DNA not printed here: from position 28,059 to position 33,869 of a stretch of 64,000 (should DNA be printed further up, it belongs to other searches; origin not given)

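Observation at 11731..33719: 22-kb array of six consecutive T9SS cargo genes, including two giants (about 2673 and 1828 aa)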

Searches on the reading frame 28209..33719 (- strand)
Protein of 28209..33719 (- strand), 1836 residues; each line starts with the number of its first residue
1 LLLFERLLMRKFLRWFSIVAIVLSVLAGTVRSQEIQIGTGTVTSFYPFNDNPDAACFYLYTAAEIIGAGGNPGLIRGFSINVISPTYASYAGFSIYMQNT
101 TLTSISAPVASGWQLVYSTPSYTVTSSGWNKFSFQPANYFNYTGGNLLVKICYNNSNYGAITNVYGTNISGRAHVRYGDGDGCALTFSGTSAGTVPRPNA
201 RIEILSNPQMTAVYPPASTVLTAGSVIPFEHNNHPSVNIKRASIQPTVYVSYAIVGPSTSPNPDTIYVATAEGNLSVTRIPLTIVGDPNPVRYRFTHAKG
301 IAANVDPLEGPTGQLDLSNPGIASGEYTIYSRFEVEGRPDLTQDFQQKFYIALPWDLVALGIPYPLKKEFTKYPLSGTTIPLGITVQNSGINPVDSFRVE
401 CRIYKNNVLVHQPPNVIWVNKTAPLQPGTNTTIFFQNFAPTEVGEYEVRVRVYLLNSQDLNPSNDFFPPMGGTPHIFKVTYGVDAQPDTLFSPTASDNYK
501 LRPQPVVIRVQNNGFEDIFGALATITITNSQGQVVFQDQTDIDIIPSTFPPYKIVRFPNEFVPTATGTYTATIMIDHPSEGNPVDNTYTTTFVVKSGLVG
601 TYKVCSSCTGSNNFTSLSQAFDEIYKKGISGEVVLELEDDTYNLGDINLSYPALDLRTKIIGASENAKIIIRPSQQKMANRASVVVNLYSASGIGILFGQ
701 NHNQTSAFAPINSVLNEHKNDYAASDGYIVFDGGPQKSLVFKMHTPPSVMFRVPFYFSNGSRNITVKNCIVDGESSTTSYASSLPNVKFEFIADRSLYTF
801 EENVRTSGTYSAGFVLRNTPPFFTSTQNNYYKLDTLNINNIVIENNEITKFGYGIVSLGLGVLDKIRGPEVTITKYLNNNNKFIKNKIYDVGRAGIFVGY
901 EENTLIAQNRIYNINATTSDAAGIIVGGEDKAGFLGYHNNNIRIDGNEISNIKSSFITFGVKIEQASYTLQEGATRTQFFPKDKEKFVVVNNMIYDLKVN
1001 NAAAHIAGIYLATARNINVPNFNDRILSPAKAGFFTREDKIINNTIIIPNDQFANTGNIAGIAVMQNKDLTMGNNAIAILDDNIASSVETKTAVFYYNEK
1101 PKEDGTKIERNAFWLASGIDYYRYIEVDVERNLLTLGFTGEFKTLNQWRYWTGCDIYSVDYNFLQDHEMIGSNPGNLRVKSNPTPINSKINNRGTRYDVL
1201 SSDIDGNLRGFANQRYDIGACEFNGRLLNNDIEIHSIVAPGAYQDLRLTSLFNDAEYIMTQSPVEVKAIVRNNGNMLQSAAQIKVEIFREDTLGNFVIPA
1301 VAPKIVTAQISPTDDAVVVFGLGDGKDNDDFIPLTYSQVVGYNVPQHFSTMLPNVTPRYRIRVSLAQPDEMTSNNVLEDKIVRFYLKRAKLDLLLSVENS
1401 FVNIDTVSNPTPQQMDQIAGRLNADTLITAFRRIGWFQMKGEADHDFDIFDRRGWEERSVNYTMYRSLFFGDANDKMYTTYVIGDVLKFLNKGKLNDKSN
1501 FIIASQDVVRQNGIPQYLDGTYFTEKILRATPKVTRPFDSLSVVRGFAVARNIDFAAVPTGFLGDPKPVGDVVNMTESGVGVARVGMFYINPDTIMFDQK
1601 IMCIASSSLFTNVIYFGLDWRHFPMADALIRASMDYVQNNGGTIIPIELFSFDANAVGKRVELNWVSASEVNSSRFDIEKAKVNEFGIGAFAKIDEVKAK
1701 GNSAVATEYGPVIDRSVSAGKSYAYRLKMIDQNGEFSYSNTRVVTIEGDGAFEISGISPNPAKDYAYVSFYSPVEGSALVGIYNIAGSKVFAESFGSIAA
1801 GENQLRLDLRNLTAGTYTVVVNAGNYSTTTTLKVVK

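Call 4: search_protein_families(library=pfam, proteins=[window:28209-33719:-], max_evalue=0.01)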
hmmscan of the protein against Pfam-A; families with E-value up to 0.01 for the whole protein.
window:28209-33719:- (1836 aa): 5 families
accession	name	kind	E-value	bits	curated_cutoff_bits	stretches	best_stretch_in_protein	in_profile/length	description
PF18962.6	Por_Secre_tail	-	3.5e-10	40.5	27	1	1757-1832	1-73/75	Secretion system C-terminal sorting domain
PF13229.12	Beta_helix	-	3.5e-05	23.9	25.9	1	807-958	43-139/158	Right handed beta helix region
PF07705.17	CARDB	-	0.00011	22.8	22.7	1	374-452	15-83/101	CARDB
PF14524.12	Wzt_C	-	0.0047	17.3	30.4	0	504-579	32-109/143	Wzt C-terminal domain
PF07550.17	Shr-like_HID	-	0.0075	17.2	22.3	0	1801-1831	46-77/82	Heme-binding protein Shr-like, Hb-interacting domain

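Call 5: search_protein_families(library=ncbifam, proteins=[window:28209-33719:-], max_evalue=0.01)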
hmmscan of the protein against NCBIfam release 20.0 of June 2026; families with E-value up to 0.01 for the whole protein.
window:28209-33719:- (1836 aa): 2 families
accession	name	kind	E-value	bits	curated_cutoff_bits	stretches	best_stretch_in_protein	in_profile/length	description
TIGR04183.1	Por_Secre_tail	domain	3.1e-08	33.5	23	1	1757-1836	1-71/72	T9SS type A sorting domain-containing protein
NF041940.1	choice_anch_X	domain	0.0033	17.1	25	0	559-574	21-36/37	choice-of-anchor X domain-containing protein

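Call 63: find_homologous_proteins(query=window:28209-33695:-, max_evalue=0.00001)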
Query window:28209-33695:- (1828 aa): 9 proteins with E <= 0.00001 among 8000 candidates.
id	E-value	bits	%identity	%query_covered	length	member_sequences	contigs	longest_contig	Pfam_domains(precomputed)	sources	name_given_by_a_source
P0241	0.0e+0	3887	92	100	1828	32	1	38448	PF18962.8,PF07705.18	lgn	-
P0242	0.0e+0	3449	80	100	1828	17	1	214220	PF18962.8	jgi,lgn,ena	-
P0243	1.2e-250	853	34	89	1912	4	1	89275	PF18962.8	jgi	jgi:hypothetical protein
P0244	2.7e-18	83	42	9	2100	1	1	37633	PF13715.13,PF18962.8,PF13620.13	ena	-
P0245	2.0e-16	77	40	10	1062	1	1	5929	PF08126.17,PF18962.8,PF01364.25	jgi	jgi:hypothetical protein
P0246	7.0e-15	72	41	9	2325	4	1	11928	PF13715.13,PF00629.31,PF18962.8,PF13620.13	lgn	-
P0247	5.1e-13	65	27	11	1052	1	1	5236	PF18962.8,PF00082.28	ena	-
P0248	3.1e-12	63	31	11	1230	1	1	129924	PF13860.13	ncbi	-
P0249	3.1e-7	46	34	7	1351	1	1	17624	PF00801.27,PF18962.8,PF19081.7,PF18911.7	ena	-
